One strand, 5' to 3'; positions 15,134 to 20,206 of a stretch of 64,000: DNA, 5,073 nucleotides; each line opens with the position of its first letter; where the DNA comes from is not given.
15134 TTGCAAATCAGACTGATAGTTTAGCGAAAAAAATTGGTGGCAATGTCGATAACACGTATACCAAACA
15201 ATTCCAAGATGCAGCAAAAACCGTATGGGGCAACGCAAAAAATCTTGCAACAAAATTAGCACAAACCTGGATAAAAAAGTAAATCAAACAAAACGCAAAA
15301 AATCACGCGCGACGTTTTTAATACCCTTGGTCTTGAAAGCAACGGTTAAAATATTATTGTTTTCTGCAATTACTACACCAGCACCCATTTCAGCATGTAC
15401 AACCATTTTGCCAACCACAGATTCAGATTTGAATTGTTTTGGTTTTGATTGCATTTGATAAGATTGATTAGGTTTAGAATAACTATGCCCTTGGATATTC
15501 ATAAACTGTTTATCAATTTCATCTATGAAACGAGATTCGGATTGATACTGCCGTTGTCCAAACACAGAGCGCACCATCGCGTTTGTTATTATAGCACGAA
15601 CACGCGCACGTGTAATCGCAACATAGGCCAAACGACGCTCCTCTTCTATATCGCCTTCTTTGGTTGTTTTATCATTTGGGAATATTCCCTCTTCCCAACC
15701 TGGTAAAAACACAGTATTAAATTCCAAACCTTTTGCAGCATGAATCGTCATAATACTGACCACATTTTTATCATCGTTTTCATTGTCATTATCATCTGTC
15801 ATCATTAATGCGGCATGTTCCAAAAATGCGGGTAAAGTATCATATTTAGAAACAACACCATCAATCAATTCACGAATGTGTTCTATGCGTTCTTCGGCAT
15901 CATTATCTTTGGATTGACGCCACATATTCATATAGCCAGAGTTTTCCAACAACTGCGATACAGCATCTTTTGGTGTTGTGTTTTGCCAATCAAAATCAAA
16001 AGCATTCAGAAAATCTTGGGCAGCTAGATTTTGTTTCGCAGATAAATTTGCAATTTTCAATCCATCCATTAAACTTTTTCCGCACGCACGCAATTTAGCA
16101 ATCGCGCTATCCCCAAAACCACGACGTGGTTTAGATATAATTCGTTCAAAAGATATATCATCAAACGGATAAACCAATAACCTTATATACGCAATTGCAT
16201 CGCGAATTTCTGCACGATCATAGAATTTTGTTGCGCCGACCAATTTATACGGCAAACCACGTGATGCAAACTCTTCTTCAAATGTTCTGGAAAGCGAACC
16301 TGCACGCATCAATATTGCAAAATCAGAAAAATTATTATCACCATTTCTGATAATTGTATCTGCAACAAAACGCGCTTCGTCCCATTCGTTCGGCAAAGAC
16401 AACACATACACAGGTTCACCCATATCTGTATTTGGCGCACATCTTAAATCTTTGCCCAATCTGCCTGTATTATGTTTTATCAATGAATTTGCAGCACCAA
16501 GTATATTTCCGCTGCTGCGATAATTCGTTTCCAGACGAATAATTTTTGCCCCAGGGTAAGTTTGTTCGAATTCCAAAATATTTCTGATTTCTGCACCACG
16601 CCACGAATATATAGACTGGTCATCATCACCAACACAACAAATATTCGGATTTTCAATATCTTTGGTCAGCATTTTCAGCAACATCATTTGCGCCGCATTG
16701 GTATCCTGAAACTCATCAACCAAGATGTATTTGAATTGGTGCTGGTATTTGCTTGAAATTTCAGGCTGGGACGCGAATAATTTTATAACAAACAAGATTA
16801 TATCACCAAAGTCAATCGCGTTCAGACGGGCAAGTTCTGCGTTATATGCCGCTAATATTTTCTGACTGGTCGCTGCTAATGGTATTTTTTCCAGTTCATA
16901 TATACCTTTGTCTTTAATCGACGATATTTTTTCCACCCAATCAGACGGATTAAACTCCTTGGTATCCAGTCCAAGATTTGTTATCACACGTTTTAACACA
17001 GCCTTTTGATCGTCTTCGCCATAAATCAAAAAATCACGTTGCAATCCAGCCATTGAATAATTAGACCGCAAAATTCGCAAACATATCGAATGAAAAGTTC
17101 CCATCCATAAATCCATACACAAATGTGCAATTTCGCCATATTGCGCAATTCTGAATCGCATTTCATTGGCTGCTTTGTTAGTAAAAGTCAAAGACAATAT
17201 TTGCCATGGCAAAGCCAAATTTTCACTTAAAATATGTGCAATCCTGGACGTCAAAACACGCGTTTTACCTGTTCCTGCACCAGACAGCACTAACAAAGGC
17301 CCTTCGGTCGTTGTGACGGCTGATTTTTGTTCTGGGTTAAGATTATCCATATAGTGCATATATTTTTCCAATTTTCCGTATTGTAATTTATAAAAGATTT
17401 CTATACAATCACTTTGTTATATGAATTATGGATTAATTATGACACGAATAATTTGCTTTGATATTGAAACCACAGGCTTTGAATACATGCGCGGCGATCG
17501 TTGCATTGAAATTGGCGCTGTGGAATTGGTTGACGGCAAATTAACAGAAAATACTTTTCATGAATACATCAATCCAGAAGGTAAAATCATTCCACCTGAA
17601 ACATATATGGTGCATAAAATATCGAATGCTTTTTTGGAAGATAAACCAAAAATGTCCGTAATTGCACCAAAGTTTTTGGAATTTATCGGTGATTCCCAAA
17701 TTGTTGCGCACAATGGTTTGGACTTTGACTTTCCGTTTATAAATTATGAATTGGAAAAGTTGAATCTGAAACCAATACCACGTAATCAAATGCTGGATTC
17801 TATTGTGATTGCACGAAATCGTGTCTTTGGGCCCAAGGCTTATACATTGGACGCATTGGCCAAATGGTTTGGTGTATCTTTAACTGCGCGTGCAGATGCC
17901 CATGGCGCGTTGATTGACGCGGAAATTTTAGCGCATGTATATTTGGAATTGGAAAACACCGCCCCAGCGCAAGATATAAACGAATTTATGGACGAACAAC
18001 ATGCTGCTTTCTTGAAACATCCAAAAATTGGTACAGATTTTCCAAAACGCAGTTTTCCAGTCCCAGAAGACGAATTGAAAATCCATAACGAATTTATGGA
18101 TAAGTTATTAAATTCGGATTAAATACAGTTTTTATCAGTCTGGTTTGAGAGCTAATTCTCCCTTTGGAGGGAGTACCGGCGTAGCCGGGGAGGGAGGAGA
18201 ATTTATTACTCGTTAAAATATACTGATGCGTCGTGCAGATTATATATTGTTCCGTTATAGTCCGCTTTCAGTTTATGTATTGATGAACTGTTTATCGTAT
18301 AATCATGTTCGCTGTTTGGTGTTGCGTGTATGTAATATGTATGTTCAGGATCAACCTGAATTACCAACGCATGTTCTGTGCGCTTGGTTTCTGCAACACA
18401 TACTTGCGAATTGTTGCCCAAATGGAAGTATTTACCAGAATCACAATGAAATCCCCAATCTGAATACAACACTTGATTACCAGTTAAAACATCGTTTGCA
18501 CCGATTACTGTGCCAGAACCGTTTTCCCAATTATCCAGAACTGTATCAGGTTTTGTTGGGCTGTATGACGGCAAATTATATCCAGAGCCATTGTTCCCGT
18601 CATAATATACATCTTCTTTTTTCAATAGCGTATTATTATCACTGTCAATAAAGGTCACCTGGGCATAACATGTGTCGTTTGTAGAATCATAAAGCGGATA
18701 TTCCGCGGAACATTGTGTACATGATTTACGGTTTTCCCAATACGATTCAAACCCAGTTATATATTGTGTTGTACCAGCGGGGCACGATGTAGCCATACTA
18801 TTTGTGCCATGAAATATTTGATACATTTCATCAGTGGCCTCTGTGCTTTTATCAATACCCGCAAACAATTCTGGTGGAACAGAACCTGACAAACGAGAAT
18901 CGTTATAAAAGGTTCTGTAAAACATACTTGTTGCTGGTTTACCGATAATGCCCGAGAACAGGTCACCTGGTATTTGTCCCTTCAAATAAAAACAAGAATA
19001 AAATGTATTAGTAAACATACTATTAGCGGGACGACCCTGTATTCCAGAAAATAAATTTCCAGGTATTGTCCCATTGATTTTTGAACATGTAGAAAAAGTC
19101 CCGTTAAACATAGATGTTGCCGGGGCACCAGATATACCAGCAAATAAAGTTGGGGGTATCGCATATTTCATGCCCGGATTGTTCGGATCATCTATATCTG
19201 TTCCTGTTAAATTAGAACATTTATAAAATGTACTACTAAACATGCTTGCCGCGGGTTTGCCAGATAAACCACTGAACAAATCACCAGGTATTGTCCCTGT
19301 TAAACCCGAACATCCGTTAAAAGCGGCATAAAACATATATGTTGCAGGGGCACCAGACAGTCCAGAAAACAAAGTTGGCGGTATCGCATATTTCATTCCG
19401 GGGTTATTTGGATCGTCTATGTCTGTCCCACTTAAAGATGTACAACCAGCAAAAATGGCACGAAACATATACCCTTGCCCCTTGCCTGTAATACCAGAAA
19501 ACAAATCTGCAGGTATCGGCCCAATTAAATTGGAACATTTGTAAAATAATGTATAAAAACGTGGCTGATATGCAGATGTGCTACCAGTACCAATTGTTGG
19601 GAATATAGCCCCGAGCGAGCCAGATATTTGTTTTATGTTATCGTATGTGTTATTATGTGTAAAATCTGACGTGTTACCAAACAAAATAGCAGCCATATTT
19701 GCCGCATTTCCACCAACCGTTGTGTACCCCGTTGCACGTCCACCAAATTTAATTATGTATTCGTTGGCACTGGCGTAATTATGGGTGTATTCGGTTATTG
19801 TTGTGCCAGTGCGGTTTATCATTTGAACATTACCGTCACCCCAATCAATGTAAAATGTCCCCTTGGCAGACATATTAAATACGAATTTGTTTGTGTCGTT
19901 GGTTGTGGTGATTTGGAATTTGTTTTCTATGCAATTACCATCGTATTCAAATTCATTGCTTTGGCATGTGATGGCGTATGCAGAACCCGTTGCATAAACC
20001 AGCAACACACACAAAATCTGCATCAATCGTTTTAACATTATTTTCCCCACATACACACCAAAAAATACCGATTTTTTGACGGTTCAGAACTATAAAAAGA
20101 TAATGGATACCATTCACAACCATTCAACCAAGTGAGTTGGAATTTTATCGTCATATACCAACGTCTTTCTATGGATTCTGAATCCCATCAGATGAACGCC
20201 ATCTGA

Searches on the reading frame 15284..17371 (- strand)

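Call 7: search_protein_families(library=pfam, proteins=[window:15284-17371:-], max_evalue=0.01)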
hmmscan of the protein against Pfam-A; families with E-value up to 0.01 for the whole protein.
window:15284-17371:- (695 aa): 7 families
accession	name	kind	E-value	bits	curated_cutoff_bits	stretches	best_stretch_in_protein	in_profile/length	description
PF00580.27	UvrD-helicase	-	2.9e-82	276.9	23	1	11-273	1-271/271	UvrD/REP helicase N-terminal domain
PF13361.12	UvrD_C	-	1.9e-68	231.9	25.6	1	278-596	1-346/350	UvrD-like helicase C-terminal domain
PF13245.12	AAA_19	-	1.3e-20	74.4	25.1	1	15-256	1-132/134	AAA domain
PF13538.12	UvrD_C_2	-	1.9e-08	34.5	27.4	1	540-595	4-51/52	UvrD-like helicase C-terminal domain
PF13604.12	AAA_30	-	8.1e-07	29.4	27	1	11-75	2-66/191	AAA domain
PF01443.25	Viral_helicase1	-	2.1e-05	24.9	21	0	530-595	178-226/228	Viral superfamily 1 RNA helicase core domain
PF21196.3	PcrA_UvrD_tudor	-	0.003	17.8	23.9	1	653-688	1-40/48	PcrA/UvrD tudor domain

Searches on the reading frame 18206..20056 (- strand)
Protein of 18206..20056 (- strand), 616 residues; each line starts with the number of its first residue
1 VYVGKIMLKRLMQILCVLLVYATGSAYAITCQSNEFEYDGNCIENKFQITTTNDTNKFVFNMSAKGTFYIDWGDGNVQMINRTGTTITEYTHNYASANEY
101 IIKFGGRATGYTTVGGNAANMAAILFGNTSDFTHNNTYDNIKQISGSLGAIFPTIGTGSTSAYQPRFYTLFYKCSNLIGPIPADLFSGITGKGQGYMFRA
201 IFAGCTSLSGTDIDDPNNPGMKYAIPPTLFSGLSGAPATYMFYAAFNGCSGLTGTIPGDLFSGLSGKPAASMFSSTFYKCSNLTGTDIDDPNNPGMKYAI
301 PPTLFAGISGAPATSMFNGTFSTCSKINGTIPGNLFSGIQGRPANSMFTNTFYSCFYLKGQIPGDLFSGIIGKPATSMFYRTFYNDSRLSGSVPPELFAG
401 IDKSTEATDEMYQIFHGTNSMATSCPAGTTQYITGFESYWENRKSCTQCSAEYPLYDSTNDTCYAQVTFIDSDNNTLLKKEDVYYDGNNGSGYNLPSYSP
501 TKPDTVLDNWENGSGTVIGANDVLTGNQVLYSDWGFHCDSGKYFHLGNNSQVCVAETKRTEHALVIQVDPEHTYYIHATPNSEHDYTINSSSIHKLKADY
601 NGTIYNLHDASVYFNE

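Call 7: search_protein_families(library=pfam, proteins=[window:18206-20056:-], max_evalue=0.01)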
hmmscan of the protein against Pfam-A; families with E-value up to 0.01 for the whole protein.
window:18206-20056:- (616 aa): 0 families

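Call 11: search_protein_families(library=pfam, proteins=[window:18206-20056:-], max_evalue=10)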
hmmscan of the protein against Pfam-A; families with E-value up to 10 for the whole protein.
window:18206-20056:- (616 aa): 2 families
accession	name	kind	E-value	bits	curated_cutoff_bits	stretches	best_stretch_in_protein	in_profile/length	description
PF13369.12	Transglut_core2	-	0.21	11.5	23.5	1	527-550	32-55/155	Transglutaminase-like superfamily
PF20756.2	SusG_CBM58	-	1.8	9.2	24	1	49-136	22-110/117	Alpha-amylase SusG, CBM58 domain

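Call 44: search_protein_families(library=pfam, proteins=[window:18206-20056:-], max_evalue=10)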
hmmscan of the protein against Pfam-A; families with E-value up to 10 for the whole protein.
window:18206-20056:- (616 aa): 2 families
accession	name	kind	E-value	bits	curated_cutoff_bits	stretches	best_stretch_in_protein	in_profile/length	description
PF13369.12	Transglut_core2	-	0.21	11.5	23.5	1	527-550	32-55/155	Transglutaminase-like superfamily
PF20756.2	SusG_CBM58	-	1.8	9.2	24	1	49-136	22-110/117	Alpha-amylase SusG, CBM58 domain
